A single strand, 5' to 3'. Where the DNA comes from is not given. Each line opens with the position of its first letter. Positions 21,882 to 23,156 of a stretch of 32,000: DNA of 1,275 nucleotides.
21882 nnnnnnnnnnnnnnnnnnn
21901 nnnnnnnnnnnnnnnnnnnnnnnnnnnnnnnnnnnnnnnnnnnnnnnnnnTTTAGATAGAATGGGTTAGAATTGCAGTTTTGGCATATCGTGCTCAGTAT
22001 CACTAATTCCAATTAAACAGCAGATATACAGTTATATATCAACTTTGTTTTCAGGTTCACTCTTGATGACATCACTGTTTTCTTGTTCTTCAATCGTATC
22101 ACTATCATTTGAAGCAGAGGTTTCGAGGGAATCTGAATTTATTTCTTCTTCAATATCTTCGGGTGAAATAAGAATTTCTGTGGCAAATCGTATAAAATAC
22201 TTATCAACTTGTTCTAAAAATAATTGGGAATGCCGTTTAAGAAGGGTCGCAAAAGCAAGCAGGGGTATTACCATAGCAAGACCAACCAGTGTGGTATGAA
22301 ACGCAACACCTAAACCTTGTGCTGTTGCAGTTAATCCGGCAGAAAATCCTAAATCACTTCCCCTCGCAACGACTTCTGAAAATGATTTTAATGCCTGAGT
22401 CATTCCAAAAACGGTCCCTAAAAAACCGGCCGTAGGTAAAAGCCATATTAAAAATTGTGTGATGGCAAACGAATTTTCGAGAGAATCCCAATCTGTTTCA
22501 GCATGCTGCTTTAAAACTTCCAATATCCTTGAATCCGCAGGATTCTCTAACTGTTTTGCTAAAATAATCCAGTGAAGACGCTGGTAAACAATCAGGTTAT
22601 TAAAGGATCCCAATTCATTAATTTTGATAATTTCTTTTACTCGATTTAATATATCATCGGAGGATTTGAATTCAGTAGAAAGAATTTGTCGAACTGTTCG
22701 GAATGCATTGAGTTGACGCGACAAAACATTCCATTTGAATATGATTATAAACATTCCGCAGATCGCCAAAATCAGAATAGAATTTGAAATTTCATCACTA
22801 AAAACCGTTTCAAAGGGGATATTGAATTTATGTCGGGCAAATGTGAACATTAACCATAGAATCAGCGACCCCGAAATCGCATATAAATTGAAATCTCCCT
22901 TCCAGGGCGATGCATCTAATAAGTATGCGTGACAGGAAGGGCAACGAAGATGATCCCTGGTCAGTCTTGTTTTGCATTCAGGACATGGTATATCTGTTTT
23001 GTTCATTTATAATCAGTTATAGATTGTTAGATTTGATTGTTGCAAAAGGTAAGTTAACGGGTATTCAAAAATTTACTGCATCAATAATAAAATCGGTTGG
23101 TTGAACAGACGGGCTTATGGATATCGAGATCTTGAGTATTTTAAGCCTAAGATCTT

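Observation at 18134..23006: Six-gene, translationally coupled membrane operon (Zn-ribbon MotA/ExbB channel, two ExbD-like proteins, TPR-like anchor, PrsW-like protease, MscS-like channel) abutting the CRISPR-Cas locus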

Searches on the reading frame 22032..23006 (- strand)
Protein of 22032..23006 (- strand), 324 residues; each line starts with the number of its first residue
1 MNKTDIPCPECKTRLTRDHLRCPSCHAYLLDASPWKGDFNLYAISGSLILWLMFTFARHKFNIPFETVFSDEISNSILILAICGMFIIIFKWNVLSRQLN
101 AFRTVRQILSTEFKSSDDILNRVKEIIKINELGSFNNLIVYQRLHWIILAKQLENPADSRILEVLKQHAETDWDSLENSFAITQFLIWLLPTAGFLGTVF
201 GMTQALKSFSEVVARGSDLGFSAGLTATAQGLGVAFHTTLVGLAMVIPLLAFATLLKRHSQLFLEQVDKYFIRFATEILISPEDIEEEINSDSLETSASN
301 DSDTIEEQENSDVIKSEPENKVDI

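Call 3: search_protein_families(library=pfam, proteins=[window:22032-23006:-], max_evalue=1)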
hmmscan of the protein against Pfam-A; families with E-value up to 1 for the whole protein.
window:22032-23006:- (324 aa): 8 families
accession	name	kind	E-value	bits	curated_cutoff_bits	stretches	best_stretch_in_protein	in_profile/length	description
PF01618.21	MotA_ExbB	-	4.8e-14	52.6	22.9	1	150-267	11-125/127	MotA/TolQ/ExbB proton channel family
PF12773.13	DZR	-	0.017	15.7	27.3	1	7-27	14-32/45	Double zinc ribbon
PF13248.11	Zn_ribbon_3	-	0.045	13.7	27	1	6-25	3-22/26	zinc-ribbon domain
PF25007.1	DYH2-5-8_CC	-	0.049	13.8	27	1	253-307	4-58/120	Dynein axonemal heavy chain 2/5/8 coiled-coil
PF03966.22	Trm112p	-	0.096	13.1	22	0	8-105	10-18/40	Trm112p-like protein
PF21861.2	RepB_C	-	0.14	12.6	27.3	1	116-145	4-33/58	Replication protein RepB, C-terminal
PF03119.21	DNA_ligase_ZBD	-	0.25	11.7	25.8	0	8-17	2-11/27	NAD-dependent DNA ligase C4 zinc finger domain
PF23548.1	Zn_ribbon_FGT1_2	-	0.61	10.2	27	0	6-19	21-34/35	FORGETTER1 second zinc ribbon domain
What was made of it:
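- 22032..23006 (-): g1: 324-aa MotA/ExbB/TolQ-superfamily protein with an N-terminal four-cysteine zinc ribbon; predicted pentameric proton-channel ring. Pfam PF01618 at E=4.8e-14, above cut-off (call 3).
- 22932..22985 (-): Zinc-ribbon codons of g1 (residues 8-25, CPEC...CPSC), predicted to be cytoplasmic. Pfam DZR and Zn_ribbon_3 hits are sub-threshold (call 3).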

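Call 4: search_protein_families(library=ncbifam, proteins=[window:22032-23006:-], max_evalue=1)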
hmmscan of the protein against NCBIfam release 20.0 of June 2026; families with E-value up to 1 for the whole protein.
window:22032-23006:- (324 aa): 6 families
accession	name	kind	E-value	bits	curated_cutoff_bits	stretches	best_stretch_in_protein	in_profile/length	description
TIGR02796.1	tolQ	equivalog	6.6e-07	29.3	221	1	85-274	21-210/216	protein TolQ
NF047754.1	LRR20_Nterm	exception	0.087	12.6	105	1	128-163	16-51/53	E-cadherin-binding leucine-rich repeat protein LRR20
NF006583.0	PRK09109.1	equivalog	0.14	11.3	237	1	187-236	150-197/246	flagellar motor protein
NF006284.1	PRK08456.1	equivalog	0.15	11.2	380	1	154-236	113-197/252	flagellar motor stator protein MotA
TIGR02098.1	MJ0042_CXXC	domain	0.2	11.4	20.9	0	6-14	3-11/38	MJ0042-type zinc finger domain-containing protein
NF033497.1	rubre_like_arch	subfamily_domain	0.59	9.9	32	0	8-25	3-22/34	rubrerythrin-like domain-containing protein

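Call 6: search_protein_families(library=padloc, proteins=[window:22032-23006:-], max_evalue=1)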
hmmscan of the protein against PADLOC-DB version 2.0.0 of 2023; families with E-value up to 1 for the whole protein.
window:22032-23006:- (324 aa): 6 families
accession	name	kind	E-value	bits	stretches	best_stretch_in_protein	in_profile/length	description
PDLC00649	ZorA3|ZorA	-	3.3e-07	27.1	1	181-269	104-193/698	MotA/ExbB/TolQ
PDLC00648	ZorA3|ZorA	-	3.4e-06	24.1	1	181-268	103-191/692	MotA/ExbB/TolQ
PDLC00647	ZorA3|ZorA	-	5.3e-06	23.2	1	181-268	109-197/780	MotA/ExbB/TolQ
PDLC00650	ZorA3|ZorA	-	2.4e-05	21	1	181-258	104-182/1063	MotA/ExbB/TolQ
PDLC00635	ZorA2|ZorA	-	0.00013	19.1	1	172-258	35-114/505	MotA/ExbB/TolQ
PDLC00597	ZorA1|ZorA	-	0.00043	17.1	1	77-300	11-221/683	MotA/ExbB/TolQ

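Call 8: find_encoding_contigs(protein=window:22032-23006:-, flank=10000, max_places=6)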
Protein window:22032-23006:- (324 aa): 2 contigs read that carry it; 1 place shown.
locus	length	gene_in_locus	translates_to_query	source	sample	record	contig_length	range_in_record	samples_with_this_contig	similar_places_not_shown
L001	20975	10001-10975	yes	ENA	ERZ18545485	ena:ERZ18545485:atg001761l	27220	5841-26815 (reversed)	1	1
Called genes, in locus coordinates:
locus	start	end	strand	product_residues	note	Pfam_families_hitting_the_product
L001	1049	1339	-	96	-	PF09827:CRISPR_Cas2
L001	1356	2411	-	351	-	PF01867:Cas_Cas1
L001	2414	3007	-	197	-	PF01930:Cas_Cas4, PF12705:PDDEXK_1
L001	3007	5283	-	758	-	PF18019:Cas3_HD (weak), PF04851:ResIII (weak), PF00270:DEAD, PF00271:Helicase_C, PF22590:Cas3-like_C_2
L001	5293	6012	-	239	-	-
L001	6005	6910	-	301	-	PF01905:DevR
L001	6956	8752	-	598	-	-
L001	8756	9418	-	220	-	PF17955:Cas6b_N, PF17262:Cas6b_C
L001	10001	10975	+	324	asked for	PF01618:MotA_ExbB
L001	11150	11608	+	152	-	-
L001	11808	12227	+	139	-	-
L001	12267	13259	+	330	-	-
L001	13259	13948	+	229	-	PF13367:PrsW-protease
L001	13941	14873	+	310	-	PF00924:MS_channel_2nd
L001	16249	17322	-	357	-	PF00586:AIRS, PF02769:AIRS_C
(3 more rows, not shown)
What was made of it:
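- Checked: The gene call on the source contig gives g6 310 aa (call 8).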

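Call 11: find_homologous_proteins(query=window:22032-23006:-)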
Query window:22032-23006:- (324 aa): 42 proteins with E <= 0.001 among 2673 candidates.
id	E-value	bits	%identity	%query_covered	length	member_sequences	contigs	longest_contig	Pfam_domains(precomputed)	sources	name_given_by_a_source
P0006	3.0e-211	718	99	100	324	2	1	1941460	PF01618.22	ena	-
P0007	4.5e-168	576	79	100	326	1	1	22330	PF01618.22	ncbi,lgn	-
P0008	7.5e-158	542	74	100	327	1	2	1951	PF01618.22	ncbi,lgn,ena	-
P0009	1.8e-101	357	54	98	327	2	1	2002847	PF01618.22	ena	-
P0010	2.3e-99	350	54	94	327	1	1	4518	PF01618.22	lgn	-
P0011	1.0e-97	345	50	98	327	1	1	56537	PF01618.22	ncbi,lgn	-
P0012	7.9e-96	339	51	96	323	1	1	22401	PF01618.22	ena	-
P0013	4.6e-93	330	52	83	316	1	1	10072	PF01618.22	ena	-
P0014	8.5e-89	316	46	98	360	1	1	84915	PF01618.22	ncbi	-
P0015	3.7e-88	314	49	88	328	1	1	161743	PF01618.22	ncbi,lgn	-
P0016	3.4e-84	301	51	87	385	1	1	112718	PF01618.22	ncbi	-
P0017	5.6e-84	300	52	83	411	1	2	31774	PF01618.22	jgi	jgi:biopolymer transport protein ExbB/TolQ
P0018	1.9e-82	295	50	88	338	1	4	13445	PF01618.22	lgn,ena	-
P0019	1.9e-81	292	47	89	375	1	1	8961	PF01618.22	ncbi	-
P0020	4.7e-81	290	49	84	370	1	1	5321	PF01618.22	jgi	jgi:biopolymer transport protein ExbB/TolQ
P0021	1.2e-80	289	48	86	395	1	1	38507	PF01618.22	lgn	-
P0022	6.2e-79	283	49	74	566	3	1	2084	PF01618.22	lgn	-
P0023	2.7e-76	275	57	71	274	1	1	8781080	PF01618.22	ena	-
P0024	2.0e-75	272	48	89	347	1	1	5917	PF01618.22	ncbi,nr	ncbi:hypothetical protein BVY04_04140 [bacterium M21]|nr:hypothetical protein BVY04_04140 [bacterium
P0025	4.0e-75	271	48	71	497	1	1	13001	PF01618.22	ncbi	ncbi:MAG: biopolymer transport protein ExbB/TolQ, partial [Rhodothermales bacterium]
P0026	9.6e-75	270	47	93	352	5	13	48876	PF01618.22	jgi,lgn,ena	jgi:biopolymer transport protein ExbB/TolQ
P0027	3.8e-74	268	42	98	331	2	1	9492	PF01618.22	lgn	-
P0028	5.1e-74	267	55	74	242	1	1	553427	PF01618.22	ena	-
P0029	1.4e-72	262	51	79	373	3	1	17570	PF01618.22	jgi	-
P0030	1.6e-72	262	49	80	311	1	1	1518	PF01618.22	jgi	jgi:biopolymer transport protein ExbB/TolQ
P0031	2.6e-70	255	43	87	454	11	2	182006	PF01618.22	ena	-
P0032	5.4e-69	251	43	89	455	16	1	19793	PF01618.22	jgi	-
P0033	5.8e-69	251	45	83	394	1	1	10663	PF01618.22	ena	-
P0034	1.9e-67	246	42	91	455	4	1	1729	PF01618.22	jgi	-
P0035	2.8e-67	245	56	65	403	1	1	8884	PF01618.22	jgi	jgi:biopolymer transport protein ExbB/TolQ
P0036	5.9e-67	244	41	93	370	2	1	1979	PF01618.22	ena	-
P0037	1.2e-66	243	56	66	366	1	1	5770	PF01618.22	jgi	jgi:biopolymer transport protein ExbB/TolQ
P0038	3.2e-66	242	41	85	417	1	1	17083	PF01618.22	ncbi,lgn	-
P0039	1.1e-65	240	41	88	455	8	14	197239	PF01618.22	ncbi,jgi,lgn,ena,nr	ncbi:MAG: MotA/TolQ/ExbB proton channel family protein [Lentisphaeria bacterium]|jgi:biopolymer tran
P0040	5.2e-62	228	41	83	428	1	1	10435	PF01618.22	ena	-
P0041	6.5e-62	227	41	83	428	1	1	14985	PF01618.22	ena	-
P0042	6.5e-61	224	40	81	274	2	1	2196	PF01618.22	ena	-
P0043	1.5e-58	216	38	97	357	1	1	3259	PF01618.22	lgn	-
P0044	2.3e-57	212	39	94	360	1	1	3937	PF01618.22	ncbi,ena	-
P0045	4.2e-54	202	38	94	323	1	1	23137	PF01618.22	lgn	-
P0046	3.7e-51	192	32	95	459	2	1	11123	PF01618.22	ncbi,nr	ncbi:MAG: hypothetical protein D6820_03640 [Lentisphaerae bacterium]|nr:MAG: hypothetical protein D6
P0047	3.6e-37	146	50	45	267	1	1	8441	PF01618.22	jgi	jgi:hypothetical protein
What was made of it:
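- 22032..23006 (-): There are 42 homologues at 32-99% identity (call 11).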

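Call 13: find_encoding_contigs(protein=P0009, flank=8000, max_places=1)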
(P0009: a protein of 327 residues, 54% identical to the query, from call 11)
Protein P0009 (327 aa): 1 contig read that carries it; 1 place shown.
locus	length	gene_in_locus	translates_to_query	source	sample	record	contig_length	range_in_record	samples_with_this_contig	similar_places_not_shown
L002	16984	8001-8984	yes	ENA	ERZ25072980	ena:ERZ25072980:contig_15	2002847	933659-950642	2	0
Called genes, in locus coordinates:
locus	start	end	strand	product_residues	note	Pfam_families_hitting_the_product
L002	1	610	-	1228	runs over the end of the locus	PF03425:CBM_11 (faint), PF21582:CBM30 (weak), PF06452:CBM9_1, PF21582:CBM30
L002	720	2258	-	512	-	PF00501:AMP-binding, PF13193:AMP-binding_C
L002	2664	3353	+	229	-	PF00406:ADK, PF13207:AAA_17, PF13238:AAA_18 (weak), PF05191:ADK_lid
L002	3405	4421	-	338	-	PF08240:ADH_N, PF00107:ADH_zinc_N, PF13602:ADH_zinc_N_2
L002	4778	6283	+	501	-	PF01590:GAF, PF13185:GAF_2, PF13492:GAF_3, PF00158:Sigma54_activat, PF14532:Sigma54_activ_2, PF25601:AAA_lid_14, PF02954:HTH_8 (faint)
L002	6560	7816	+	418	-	PF00582:Usp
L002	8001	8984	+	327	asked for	PF01618:MotA_ExbB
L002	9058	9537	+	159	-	-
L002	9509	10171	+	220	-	-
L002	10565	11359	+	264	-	-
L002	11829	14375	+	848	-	PF13384:HTH_23 (faint), PF13551:HTH_29 (faint), PF21804:Transposase_29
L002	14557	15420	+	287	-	-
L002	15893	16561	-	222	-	-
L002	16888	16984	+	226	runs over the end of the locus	PF11172:DUF2959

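Call 14: find_encoding_contigs(protein=P0014, flank=8000, max_places=1)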
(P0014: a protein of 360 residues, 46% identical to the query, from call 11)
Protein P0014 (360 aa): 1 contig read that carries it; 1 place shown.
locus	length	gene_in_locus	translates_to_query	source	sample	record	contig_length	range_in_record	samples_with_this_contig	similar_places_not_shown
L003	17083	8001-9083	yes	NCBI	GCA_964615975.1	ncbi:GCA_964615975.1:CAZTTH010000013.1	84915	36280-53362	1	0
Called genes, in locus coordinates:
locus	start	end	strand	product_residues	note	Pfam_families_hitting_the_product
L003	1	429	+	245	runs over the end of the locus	PF03741:TerC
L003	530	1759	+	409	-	PF17785:PUA_3, PF13847:Methyltransf_31 (faint), PF03602:Cons_hypoth95, PF10672:Methyltrans_SAM, PF02475:TRM5-TYW2_MTfase, PF05175:MTS (faint)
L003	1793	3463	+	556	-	PF00916:Sulfate_transp, PF01740:STAS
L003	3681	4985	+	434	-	PF01266:DAO (faint), PF07992:Pyr_redox_2, PF00070:Pyr_redox, PF22366:NDH2_C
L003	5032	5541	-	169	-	-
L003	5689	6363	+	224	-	PF04493:Endonuclease_5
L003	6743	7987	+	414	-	PF00582:Usp, PF00515:TPR_1 (faint), PF07719:TPR_2 (faint), PF14559:TPR_19 (weak), PF21033:RMD1-3 (weak)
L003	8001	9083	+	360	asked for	PF01618:MotA_ExbB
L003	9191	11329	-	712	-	PF05226:CHASE2, PF00512:HisKA (faint), PF02518:HATPase_c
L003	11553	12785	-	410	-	PF00072:Response_reg, PF00069:Pkinase, PF07714:PK_Tyr_Ser-Thr, PF03109:ABC1 (weak)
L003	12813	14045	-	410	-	PF00072:Response_reg, PF00069:Pkinase, PF07714:PK_Tyr_Ser-Thr, PF03109:ABC1 (weak), PF14531:Kinase-like (weak)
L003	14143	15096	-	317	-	PF00753:Lactamase_B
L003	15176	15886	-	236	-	PF00733:Asn_synthase, PF06508:QueC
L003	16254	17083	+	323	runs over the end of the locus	PF03328:HpcH_HpaI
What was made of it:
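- Usp-domain, sigma-54 activator and kinase genes lie near some copies (calls 13, 14).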

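Call 15: find_encoding_contigs(protein=P0039, flank=8000, max_places=2)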
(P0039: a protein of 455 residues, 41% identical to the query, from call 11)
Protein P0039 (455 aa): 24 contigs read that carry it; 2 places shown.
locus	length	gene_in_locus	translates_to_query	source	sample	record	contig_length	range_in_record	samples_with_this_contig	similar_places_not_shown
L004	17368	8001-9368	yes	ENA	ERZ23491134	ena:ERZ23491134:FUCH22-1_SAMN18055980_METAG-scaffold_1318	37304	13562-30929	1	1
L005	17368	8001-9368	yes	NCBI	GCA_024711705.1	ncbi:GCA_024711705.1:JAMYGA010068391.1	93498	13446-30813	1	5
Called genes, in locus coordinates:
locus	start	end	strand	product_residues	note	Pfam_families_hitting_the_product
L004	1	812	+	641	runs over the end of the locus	PF13589:HATPase_c_3, PF00183:HSP90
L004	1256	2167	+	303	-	PF13522:GATase_6, PF13537:GATase_7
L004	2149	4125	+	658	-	PF01493:GXGXG, PF01645:Glu_synthase, PF01070:FMN_dh (weak)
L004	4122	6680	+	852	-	PF14691:Fer4_20, PF00070:Pyr_redox (faint), PF07992:Pyr_redox_2, PF12831:FAD_oxidored (weak), PF13450:NAD_binding_8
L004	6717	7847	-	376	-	PF03033:Glyco_transf_28, PF04101:Glyco_tran_28_C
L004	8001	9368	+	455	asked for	PF01618:MotA_ExbB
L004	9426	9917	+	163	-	-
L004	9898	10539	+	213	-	-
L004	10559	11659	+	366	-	-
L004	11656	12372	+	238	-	PF13367:PrsW-protease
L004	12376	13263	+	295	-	PF14014:DUF4230 (weak)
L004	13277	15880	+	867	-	PF07719:TPR_2 (faint), PF09976:TPR_21 (faint), PF12895:ANAPC3 (faint), PF13174:TPR_6 (faint), PF13428:TPR_14 (faint), PF13432:TPR_16 (faint), PF14559:TPR_19 (faint), PF13525:YfiO (faint)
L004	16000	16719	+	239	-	PF01027:Bax1-I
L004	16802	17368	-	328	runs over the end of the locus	-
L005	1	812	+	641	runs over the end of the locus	PF13589:HATPase_c_3, PF00183:HSP90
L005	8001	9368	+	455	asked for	PF01618:MotA_ExbB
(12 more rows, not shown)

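Call 17: find_related_loci(query=A1, collection=genome_contigs, flank=10000)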
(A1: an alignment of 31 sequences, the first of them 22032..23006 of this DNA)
Query A1 (324 aa) in genome_contigs; peptide patterns used: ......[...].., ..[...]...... (x = any residue, [..] = any of these).
284 stretches matched a pattern; 107 encode a relative of the query (tblastn E <= 1e-3); the best 80 are kept; 80 distinct loci.
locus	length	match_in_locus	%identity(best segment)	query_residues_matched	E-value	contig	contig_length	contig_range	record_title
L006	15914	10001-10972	79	1-324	3e-175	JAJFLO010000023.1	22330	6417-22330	MAG: Verrucomicrobia bacterium isolate OFTM167 OFTM167_22, whole genome shotgun sequence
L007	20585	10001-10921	50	1-317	2e-104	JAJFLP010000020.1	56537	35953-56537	MAG: Verrucomicrobia bacterium isolate OFTM198 OFTM198_19, whole genome shotgun sequence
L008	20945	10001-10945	46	8-323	2e-91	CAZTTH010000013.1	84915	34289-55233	MAG TPA_asm: uncultured Lentisphaerales bacterium isolate SRP237561_co1_66 genome assembly, contig: NODE_359_length_8491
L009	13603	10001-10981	46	1-324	5e-88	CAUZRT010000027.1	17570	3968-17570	MAG: Lentisphaeria bacterium isolate CB6_AW.108 genome assembly, contig: Ga0310123_10001795, whole genome shotgun sequen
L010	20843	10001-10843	49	8-292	7e-90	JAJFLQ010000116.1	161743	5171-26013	MAG: Verrucomicrobia bacterium isolate OFTM300 OFTM300_115, whole genome shotgun sequence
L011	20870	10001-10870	50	1-290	9e-85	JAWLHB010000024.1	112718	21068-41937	MAG: Lentisphaeria bacterium isolate 30dZY2.bin.23 NODE_320_length_112718_cov_10.238361, whole genome shotgun sequence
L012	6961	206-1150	42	6-323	7e-81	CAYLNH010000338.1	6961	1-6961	MAG TPA_asm: uncultured Lentisphaerales bacterium isolate SRP141376_co4_287 genome assembly, contig: NODE_17485_length_6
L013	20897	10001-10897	41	8-303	1e-72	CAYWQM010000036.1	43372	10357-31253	MAG TPA_asm: uncultured Lentisphaerales bacterium isolate SRP092796_co3_879 genome assembly, contig: NODE_1102_length_43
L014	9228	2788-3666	44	8-292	3e-72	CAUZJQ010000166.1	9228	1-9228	MAG: Lentisphaeria bacterium isolate CB21_323.87 genome assembly, contig: Ga0302123_10004389, whole genome shotgun seque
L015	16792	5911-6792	42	8-293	9e-69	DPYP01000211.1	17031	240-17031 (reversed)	MAG TPA_asm: Lentisphaeria bacterium isolate UBA8228 contig_60657, whole genome shotgun sequence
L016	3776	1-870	41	10-291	5e-68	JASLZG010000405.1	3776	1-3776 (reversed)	MAG: Lentisphaeria bacterium isolate ETNP2_MAG_64 NODE_405_length_3776_cov_2.845364, whole genome shotgun sequence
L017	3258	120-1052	37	6-317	1e-59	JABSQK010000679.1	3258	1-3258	MAG: Lentisphaeria bacterium isolate DT_58 DT-Lentisphaeria-1_scaffold_679, whole genome shotgun sequence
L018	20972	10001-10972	34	8-274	3e-52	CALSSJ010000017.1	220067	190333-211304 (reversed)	MAG: uncultured Lentisphaerales bacterium isolate AE_MB156 genome assembly, contig: contig_28525_AE_MB156, whole genome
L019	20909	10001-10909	29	8-313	5e-40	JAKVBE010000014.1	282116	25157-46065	MAG: Lentisphaeria bacterium isolate ALOHA_ZT_20 ZT-Lentisphaeria-1_14, whole genome shotgun sequence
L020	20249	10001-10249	40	155-239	2e-12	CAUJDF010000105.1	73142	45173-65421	MAG: Myxococcota bacterium isolate KLAP118 genome assembly, contig: KLAP118_122750, whole genome shotgun sequence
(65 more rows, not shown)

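Call 21: find_encoding_contigs(protein=P0007, flank=10000, max_places=1)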
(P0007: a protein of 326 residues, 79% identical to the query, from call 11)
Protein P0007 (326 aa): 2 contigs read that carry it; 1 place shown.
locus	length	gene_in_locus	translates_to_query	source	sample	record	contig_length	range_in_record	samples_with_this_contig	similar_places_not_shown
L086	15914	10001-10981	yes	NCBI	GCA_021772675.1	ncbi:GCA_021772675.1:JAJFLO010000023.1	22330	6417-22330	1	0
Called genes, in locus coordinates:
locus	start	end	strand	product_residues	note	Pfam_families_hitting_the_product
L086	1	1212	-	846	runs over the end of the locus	PF02861:Clp_N, PF13191:AAA_16 (weak), PF00004:AAA, PF17871:AAA_lid_9, PF07724:AAA_2, PF00004:AAA, PF07728:AAA_5, PF10431:ClpB_D2-small, +6 more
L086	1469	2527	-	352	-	PF00217:ATP-gua_Ptrans, PF27454:McsB_C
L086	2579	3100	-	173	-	PF02151:UVR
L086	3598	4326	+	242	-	PF00535:Glycos_transf_2, PF10111:Glyco_tranf_2_2 (faint)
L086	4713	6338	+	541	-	-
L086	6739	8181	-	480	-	-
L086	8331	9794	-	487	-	-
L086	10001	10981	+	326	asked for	PF01618:MotA_ExbB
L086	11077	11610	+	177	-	-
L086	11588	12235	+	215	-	-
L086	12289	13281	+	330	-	-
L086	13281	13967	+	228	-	PF13367:PrsW-protease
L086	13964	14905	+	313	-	PF00924:MS_channel_2nd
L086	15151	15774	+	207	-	-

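Call 22: find_encoding_contigs(protein=P0011, flank=10000, max_places=1)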
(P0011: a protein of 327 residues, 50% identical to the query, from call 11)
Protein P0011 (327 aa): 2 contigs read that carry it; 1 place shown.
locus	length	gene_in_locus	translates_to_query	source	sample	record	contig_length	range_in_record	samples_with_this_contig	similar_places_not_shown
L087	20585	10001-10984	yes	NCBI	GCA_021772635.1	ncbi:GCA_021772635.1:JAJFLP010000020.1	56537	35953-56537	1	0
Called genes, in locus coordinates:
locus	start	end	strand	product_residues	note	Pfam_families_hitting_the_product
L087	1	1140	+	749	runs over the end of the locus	-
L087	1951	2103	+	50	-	-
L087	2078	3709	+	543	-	-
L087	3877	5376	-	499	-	-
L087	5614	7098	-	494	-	-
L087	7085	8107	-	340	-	PF01408:GFO_IDH_MocA, PF02894:GFO_IDH_MocA_C, PF22725:GFO_IDH_MocA_C3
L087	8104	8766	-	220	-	PF25084:LbH_EIF2B (weak), PF25087:GMPPB_C (weak), PF14602:Hexapep_2 (faint), PF00132:Hexapep (weak)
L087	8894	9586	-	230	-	PF00535:Glycos_transf_2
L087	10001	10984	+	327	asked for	PF01618:MotA_ExbB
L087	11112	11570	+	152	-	-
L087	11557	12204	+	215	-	-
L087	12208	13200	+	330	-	-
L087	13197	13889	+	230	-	PF13367:PrsW-protease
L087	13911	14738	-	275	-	PF01416:PseudoU_synth_1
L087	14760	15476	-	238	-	PF24481:CT398_CC, PF02591:Zn_ribbon_9 (weak)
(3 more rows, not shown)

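Call 23: find_encoding_contigs(protein=P0015, flank=10000, max_places=1)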
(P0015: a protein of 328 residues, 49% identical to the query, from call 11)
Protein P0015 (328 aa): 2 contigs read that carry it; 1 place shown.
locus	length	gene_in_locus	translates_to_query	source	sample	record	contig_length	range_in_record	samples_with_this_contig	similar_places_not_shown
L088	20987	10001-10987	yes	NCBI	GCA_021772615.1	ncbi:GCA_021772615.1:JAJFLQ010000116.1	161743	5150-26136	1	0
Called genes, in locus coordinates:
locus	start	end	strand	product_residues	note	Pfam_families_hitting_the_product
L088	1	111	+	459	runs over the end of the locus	PF00270:DEAD, PF04851:ResIII, PF00271:Helicase_C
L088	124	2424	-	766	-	PF00999:Na_H_Exchanger, PF02254:TrkA_N, PF00359:PTS_EIIA_2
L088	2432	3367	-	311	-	PF00582:Usp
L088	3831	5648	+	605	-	PF19576:Acyltransf_2, PF01553:Acyltransferase (weak), PF13444:Acetyltransf_5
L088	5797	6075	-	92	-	-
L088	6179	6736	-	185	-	-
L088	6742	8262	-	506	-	-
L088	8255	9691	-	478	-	-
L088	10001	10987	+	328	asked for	PF01618:MotA_ExbB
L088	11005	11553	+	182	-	-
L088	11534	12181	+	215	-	-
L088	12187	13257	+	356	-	-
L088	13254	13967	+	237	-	-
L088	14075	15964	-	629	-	PF21582:CBM30 (weak)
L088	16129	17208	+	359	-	PF04389:Peptidase_M28 (faint), PF05343:Peptidase_M42, PF01546:Peptidase_M20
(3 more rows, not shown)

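Call 24: find_encoding_contigs(protein=P0016, flank=10000, max_places=1)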
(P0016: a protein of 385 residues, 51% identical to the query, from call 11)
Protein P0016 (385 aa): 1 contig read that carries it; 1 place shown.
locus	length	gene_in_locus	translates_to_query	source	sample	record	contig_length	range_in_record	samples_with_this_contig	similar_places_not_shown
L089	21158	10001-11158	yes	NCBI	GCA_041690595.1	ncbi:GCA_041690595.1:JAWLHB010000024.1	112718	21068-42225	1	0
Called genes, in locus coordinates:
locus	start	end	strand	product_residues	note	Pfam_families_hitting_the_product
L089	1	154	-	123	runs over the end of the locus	-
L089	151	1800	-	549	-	PF12158:DUF3592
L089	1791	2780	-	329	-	PF11335:DUF3137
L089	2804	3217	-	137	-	-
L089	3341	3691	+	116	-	PF11009:BrxC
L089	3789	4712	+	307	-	PF03190:Thioredox_DsbH, PF00085:Thioredoxin (weak), PF13899:Thioredoxin_7, PF13098:Thioredoxin_2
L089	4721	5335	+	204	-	PF04542:Sigma70_r2, PF08281:Sigma70_r4_2, PF04545:Sigma70_r4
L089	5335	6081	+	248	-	-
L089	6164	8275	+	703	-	PF03190:Thioredox_DsbH, PF13899:Thioredoxin_7, PF03663:Glyco_hydro_76 (faint)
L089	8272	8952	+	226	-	PF00970:FAD_binding_6 (faint)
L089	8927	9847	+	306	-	PF04055:Radical_SAM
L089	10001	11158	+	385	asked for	PF01618:MotA_ExbB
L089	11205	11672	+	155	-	-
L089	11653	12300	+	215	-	-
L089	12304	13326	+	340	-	-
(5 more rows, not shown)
